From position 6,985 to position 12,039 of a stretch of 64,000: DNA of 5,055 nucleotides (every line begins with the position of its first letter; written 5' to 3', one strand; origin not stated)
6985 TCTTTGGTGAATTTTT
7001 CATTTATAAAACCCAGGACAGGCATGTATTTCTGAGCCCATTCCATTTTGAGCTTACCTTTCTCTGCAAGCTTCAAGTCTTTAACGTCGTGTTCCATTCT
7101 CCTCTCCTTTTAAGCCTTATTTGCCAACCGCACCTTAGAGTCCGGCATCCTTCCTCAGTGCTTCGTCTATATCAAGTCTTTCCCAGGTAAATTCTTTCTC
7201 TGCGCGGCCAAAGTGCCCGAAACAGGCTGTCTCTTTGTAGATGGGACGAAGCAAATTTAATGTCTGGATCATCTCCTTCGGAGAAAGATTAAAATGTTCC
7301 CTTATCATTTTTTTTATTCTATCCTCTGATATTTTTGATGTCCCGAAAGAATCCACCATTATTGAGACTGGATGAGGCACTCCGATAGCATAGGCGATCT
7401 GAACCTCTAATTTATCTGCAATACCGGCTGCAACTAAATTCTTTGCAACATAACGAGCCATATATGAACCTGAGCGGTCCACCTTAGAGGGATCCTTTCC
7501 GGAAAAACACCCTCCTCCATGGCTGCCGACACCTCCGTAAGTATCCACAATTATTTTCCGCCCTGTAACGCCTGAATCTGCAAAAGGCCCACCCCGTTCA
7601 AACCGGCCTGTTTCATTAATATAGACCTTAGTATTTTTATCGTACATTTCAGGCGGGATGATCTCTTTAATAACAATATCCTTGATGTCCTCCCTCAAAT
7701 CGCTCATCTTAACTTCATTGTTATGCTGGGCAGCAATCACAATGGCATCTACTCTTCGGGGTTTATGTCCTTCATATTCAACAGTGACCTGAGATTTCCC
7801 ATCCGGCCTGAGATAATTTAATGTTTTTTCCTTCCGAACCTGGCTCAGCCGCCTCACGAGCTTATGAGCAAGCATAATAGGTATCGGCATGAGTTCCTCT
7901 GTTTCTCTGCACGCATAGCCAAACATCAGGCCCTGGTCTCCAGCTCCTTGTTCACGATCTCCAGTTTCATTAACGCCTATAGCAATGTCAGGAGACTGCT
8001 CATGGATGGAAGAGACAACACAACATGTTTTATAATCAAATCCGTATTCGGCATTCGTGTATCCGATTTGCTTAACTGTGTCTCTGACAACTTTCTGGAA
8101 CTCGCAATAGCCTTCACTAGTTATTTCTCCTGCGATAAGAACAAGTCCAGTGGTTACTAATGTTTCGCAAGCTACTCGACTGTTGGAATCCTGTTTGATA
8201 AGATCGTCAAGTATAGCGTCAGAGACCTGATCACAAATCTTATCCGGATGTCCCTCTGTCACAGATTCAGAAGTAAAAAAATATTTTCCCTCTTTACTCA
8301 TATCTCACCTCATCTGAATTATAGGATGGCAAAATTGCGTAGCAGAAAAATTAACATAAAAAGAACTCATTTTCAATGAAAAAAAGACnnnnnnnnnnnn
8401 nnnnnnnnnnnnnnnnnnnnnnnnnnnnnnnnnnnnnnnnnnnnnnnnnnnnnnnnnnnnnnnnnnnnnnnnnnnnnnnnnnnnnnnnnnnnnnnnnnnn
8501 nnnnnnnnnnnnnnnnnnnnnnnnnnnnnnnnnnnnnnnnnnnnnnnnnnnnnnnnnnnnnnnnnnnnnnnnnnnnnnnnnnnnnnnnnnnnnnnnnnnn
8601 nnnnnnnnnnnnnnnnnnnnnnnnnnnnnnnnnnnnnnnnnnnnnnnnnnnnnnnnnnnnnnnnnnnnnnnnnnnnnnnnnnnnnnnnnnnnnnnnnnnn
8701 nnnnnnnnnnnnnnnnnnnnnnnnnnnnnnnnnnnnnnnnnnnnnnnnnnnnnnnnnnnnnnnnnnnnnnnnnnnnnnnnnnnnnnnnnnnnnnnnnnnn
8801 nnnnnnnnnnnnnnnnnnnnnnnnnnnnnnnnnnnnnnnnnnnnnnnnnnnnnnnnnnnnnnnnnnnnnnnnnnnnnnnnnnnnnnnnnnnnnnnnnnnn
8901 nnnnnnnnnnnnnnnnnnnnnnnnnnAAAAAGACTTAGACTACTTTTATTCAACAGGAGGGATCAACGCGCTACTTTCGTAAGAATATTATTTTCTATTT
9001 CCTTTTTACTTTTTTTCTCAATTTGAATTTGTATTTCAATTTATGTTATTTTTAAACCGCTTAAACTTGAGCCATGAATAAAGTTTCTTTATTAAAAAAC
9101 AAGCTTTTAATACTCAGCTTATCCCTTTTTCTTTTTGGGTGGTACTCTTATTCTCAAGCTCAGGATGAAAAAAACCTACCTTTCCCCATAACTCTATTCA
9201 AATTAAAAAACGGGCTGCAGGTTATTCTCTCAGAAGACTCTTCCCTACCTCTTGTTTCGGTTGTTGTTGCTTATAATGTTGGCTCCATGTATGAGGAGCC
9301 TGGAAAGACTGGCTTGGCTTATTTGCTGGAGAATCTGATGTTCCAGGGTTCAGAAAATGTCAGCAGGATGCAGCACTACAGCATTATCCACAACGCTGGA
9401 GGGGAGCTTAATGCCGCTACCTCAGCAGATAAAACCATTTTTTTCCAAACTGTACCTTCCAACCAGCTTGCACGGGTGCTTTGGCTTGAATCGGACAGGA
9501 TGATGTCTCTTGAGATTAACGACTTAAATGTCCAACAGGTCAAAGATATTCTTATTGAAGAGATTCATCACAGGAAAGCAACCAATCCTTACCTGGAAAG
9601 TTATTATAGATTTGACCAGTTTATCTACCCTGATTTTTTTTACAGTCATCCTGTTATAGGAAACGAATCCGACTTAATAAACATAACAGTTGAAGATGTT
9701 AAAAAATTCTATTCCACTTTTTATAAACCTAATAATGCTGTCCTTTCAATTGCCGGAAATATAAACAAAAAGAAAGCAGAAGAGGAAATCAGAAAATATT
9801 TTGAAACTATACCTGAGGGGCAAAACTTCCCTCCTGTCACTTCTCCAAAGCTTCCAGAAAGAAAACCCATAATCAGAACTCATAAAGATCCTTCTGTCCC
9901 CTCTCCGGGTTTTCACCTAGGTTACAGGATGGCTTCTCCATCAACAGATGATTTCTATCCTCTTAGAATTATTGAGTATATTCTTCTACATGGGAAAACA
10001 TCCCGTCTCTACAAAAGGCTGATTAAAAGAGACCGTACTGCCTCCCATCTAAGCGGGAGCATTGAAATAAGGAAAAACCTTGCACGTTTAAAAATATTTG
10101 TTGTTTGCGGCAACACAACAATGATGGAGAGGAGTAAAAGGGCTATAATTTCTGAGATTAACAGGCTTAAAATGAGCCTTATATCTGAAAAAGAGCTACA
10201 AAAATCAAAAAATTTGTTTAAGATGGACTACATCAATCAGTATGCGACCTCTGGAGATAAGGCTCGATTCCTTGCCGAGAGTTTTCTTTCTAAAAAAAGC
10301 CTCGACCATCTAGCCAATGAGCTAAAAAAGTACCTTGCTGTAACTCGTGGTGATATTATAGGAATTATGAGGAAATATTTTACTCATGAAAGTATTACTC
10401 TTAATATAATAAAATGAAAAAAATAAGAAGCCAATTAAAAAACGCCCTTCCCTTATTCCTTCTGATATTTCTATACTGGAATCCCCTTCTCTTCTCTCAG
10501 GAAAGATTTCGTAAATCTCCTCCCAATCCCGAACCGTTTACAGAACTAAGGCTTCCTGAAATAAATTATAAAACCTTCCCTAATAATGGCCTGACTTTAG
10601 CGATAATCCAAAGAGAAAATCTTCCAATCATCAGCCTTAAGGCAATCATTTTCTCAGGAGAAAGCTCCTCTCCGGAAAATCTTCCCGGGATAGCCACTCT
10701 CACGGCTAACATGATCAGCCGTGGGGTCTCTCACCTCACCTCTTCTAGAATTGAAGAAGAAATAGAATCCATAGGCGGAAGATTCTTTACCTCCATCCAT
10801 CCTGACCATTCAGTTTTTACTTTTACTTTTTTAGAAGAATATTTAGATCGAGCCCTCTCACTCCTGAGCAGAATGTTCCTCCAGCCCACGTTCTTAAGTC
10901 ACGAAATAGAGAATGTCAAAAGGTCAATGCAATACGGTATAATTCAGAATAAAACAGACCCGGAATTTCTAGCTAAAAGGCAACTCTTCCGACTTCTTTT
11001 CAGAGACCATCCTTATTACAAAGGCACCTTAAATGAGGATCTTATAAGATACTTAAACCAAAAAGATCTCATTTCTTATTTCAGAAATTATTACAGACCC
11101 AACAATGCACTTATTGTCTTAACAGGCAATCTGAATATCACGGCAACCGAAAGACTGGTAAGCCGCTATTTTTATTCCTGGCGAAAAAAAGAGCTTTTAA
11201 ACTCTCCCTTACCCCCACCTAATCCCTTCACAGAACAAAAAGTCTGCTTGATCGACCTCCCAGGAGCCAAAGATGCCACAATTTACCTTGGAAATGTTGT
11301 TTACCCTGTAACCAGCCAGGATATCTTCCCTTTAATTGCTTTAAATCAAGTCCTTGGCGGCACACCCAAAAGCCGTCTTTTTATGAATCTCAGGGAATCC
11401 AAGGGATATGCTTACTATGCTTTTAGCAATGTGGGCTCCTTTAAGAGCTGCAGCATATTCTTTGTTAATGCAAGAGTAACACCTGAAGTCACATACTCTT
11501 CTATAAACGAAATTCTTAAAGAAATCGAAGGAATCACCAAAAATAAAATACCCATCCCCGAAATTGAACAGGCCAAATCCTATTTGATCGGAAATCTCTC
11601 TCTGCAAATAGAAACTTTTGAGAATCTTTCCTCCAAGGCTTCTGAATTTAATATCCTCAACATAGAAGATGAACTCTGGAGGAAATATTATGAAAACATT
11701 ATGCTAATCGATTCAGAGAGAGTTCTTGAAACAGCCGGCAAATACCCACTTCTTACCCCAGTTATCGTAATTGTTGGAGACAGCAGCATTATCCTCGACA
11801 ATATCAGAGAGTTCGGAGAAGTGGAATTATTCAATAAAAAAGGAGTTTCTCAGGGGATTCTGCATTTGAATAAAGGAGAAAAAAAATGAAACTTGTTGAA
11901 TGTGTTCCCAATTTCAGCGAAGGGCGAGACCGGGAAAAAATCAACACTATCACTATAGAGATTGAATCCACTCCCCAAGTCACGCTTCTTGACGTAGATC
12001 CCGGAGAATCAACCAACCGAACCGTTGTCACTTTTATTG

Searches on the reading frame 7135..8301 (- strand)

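Call 56: search_protein_families(library=pfam, proteins=[window:7135-8301:-], max_evalue=0.00001)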
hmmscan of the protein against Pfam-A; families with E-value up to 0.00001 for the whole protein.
window:7135-8301:- (388 aa): 3 families
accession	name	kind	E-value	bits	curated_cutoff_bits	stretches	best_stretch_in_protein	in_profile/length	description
PF02773.21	S-AdoMet_synt_C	-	3e-65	218.8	25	1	237-375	2-138/138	S-adenosylmethionine synthetase, C-terminal domain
PF02772.21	S-AdoMet_synt_M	-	5.3e-51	172.2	29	1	117-234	1-120/120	S-adenosylmethionine synthetase, central domain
PF00438.25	S-AdoMet_synt_N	-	3e-45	153.2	33.1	1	6-104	1-99/99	S-adenosylmethionine synthetase, N-terminal domain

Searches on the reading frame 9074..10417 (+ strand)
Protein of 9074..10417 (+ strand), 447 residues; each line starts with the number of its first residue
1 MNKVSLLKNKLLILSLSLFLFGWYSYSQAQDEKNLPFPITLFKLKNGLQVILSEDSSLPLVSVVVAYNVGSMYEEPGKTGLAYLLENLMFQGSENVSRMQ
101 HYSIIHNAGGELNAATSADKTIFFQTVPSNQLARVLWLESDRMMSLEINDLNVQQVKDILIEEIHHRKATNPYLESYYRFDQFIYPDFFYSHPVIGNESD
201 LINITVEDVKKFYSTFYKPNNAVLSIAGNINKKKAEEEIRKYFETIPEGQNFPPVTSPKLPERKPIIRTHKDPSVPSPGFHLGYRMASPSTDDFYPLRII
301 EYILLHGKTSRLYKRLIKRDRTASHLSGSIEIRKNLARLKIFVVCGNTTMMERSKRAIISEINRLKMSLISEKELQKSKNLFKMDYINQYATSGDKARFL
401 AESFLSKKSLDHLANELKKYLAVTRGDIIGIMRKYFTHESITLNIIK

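Call 56: search_protein_families(library=pfam, proteins=[window:9074-10417:+], max_evalue=0.00001)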
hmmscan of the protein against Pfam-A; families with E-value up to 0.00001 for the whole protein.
window:9074-10417:+ (447 aa): 2 families
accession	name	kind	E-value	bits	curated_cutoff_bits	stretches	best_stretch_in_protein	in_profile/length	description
PF05193.26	Peptidase_M16_C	-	3.5e-28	99.2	23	1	203-380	1-179/181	Peptidase M16 inactive domain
PF00675.25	Peptidase_M16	-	4.2e-18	66.1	22.3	1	50-168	2-120/149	Insulinase (Peptidase family M16)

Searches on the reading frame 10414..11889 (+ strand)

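Call 57: search_protein_families(library=pfam, proteins=[window:10414-11889:+], max_evalue=0.00001)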
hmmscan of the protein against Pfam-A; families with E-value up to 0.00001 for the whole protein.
window:10414-11889:+ (491 aa): 2 families
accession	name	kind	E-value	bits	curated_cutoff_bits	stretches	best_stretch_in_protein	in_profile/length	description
PF05193.26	Peptidase_M16_C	-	6.5e-33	114.6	23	1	214-389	2-179/181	Peptidase M16 inactive domain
PF00675.25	Peptidase_M16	-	1.1e-16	61.5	22.3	1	77-207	17-147/149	Insulinase (Peptidase family M16)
